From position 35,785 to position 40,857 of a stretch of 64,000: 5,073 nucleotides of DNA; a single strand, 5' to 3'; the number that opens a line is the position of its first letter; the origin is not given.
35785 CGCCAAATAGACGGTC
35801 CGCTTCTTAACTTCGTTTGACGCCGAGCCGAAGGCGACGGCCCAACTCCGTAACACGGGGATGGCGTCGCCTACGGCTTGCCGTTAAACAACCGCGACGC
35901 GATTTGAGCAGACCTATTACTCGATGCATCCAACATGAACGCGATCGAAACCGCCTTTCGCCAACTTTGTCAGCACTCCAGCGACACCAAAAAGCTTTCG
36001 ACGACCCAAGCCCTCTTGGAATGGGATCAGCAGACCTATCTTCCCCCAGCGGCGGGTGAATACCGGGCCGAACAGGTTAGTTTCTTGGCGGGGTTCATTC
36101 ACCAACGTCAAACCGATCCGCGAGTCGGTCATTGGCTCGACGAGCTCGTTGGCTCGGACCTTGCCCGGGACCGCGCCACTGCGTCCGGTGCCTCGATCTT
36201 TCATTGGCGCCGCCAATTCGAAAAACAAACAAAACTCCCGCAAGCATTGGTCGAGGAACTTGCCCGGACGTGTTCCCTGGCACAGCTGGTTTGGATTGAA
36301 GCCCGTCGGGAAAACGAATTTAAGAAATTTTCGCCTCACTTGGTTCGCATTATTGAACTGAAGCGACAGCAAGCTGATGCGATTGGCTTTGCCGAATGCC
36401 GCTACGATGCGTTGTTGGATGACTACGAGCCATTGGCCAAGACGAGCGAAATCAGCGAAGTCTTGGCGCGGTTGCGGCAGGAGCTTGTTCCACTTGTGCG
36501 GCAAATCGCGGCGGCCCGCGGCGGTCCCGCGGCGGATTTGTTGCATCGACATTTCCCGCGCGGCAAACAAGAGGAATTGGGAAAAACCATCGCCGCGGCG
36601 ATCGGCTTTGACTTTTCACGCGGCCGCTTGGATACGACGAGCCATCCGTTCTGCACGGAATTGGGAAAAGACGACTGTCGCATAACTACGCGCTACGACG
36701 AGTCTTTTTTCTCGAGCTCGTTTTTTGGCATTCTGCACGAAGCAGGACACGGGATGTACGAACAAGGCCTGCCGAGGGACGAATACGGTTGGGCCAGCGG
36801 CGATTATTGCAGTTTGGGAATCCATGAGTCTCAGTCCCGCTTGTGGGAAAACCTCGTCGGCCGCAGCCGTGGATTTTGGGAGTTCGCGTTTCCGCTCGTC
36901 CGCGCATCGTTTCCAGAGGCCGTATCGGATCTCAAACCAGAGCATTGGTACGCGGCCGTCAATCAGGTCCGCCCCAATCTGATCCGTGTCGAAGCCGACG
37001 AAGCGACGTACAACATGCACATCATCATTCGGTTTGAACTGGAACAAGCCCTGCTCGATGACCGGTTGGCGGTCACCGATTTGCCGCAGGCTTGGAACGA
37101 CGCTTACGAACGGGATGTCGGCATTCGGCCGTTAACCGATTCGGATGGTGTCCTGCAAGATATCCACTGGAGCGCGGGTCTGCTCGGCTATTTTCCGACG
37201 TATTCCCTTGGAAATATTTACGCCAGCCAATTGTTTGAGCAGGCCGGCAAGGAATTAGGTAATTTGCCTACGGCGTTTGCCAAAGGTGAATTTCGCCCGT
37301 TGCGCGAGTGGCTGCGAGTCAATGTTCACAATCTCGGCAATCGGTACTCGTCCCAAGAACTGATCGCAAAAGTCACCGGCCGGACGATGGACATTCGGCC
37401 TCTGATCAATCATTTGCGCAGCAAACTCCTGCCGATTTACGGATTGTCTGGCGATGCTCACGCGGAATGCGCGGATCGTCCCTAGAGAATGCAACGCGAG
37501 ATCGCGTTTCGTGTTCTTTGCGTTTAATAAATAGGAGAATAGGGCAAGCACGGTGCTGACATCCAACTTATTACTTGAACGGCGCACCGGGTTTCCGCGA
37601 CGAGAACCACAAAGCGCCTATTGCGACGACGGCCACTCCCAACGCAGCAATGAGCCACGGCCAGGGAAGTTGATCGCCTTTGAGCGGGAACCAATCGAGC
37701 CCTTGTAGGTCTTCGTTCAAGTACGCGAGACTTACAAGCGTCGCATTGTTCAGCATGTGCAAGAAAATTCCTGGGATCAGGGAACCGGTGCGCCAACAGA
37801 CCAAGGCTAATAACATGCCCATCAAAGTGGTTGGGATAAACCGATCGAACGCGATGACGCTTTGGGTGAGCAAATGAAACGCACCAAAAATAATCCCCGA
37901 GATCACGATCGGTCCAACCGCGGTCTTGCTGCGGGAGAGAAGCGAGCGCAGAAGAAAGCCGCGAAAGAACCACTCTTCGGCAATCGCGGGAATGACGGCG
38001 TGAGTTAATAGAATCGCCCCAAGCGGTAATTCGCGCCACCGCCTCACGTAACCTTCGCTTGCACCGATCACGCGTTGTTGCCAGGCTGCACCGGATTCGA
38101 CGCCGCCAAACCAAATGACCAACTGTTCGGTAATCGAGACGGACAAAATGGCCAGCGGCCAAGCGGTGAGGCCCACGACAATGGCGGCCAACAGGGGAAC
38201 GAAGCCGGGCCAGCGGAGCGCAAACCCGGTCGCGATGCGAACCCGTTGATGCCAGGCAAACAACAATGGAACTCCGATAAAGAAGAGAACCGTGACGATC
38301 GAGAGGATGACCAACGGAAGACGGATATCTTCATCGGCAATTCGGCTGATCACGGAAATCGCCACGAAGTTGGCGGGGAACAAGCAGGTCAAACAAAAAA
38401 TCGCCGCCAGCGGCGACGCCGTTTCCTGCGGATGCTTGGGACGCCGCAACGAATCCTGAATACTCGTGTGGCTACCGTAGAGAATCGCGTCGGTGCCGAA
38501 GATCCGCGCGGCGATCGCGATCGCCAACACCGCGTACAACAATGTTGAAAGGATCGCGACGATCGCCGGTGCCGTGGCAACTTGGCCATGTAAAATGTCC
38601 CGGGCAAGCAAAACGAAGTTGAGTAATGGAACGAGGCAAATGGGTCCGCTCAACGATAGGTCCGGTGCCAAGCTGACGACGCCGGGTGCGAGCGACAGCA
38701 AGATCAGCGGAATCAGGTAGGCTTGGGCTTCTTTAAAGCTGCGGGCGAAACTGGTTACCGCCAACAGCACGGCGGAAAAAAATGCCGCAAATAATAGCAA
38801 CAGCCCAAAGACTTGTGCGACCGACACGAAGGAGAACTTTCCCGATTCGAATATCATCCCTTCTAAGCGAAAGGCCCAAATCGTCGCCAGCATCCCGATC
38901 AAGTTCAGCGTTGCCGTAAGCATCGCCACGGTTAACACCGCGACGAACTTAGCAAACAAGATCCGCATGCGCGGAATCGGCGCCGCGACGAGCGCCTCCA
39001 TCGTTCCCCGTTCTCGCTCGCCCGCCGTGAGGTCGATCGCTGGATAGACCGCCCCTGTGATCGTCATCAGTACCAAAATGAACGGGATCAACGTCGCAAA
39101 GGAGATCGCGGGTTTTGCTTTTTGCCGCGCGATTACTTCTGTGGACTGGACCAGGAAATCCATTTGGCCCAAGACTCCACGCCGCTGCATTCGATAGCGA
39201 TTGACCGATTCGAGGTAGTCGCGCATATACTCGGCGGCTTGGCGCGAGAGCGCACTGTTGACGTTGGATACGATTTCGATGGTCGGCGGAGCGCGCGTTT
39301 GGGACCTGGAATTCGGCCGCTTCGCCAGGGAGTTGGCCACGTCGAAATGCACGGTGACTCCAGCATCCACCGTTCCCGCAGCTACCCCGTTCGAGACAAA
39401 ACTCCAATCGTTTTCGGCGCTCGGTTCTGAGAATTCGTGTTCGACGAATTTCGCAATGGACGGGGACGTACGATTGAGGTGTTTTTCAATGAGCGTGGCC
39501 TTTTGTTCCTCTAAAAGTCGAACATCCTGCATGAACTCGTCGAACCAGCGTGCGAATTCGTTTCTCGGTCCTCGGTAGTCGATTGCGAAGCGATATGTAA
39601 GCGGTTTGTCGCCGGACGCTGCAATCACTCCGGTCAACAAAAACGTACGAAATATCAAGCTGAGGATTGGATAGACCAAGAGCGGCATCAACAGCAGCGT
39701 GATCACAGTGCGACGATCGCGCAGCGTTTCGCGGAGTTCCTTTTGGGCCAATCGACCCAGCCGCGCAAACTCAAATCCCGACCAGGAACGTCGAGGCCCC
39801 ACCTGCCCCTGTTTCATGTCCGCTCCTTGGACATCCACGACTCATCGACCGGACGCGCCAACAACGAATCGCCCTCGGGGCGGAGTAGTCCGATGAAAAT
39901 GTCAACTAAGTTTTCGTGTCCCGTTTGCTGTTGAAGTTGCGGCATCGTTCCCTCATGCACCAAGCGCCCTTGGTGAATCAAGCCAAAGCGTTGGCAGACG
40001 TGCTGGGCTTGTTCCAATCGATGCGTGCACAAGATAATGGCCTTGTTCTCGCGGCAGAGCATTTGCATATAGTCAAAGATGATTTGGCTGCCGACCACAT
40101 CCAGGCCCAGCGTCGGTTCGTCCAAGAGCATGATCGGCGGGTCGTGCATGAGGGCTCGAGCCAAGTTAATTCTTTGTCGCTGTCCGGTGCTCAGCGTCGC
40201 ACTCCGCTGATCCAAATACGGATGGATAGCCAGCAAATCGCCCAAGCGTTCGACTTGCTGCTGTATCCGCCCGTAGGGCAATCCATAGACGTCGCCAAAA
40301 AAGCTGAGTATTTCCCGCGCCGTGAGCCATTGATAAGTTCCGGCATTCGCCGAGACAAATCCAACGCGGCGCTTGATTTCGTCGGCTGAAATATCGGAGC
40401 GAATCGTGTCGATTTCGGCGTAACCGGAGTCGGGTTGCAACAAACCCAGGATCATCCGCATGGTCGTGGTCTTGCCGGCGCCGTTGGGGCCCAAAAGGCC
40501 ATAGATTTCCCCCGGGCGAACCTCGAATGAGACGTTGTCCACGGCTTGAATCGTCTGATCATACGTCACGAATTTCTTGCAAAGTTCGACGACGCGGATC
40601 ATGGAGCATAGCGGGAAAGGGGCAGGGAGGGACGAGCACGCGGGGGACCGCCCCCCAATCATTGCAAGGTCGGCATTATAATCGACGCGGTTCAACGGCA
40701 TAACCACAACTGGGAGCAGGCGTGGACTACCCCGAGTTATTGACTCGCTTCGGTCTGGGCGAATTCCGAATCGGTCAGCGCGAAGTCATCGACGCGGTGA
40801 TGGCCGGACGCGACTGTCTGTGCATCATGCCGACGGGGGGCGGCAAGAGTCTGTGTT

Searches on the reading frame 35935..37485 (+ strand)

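Call 78: search_protein_families(library=pfam, proteins=[window:35935-37485:+], max_evalue=0.00001)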
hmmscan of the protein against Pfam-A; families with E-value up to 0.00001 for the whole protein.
window:35935-37485:+ (516 aa): 1 family
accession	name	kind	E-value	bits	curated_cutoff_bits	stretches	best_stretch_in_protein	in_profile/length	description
PF02074.21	Peptidase_M32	-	1.5e-171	571.7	25.1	1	11-497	2-488/489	Carboxypeptidase Taq (M32) metallopeptidase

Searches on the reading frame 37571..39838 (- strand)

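Call 78: search_protein_families(library=pfam, proteins=[window:37571-39838:-], max_evalue=0.00001)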
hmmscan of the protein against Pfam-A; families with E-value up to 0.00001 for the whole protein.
window:37571-39838:- (755 aa): 4 families
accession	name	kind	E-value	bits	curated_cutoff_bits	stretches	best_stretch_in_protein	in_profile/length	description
PF12679.13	ABC2_membrane_2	-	7.6e-25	88.2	27.2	1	30-449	3-280/283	ABC-2 family transporter protein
PF02517.21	Rce1-like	-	7.6e-21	74.7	22.4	1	609-699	7-92/93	Type II CAAX prenyl endopeptidase Rce1-like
PF12698.13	ABC2_membrane_3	-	1.1e-16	61.3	31.6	1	43-444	2-346/347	ABC-2 family transporter protein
PF12730.13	ABC2_membrane_4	-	4.9e-07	30.3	27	1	251-380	54-171/179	ABC-2 family transporter protein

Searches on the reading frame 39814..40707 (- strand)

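Call 9: search_protein_families(library=pfam, proteins=[window:39814-40707:-], max_evalue=0.01)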
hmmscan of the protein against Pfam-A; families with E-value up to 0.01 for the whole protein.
window:39814-40707:- (297 aa): 3 families
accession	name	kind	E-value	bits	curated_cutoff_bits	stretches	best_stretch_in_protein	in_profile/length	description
PF00005.33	ABC_tran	-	3e-32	112.5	25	1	57-199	2-136/137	ABC transporter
PF13304.12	AAA_21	-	2.5e-06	28.2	27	0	68-92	1-25/304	AAA domain, putative AbiEii toxin, Type IV TA system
PF02463.25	SMC_N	-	0.0031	17.4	40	0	71-245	29-213/220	RecF/RecN/SMC N terminal domain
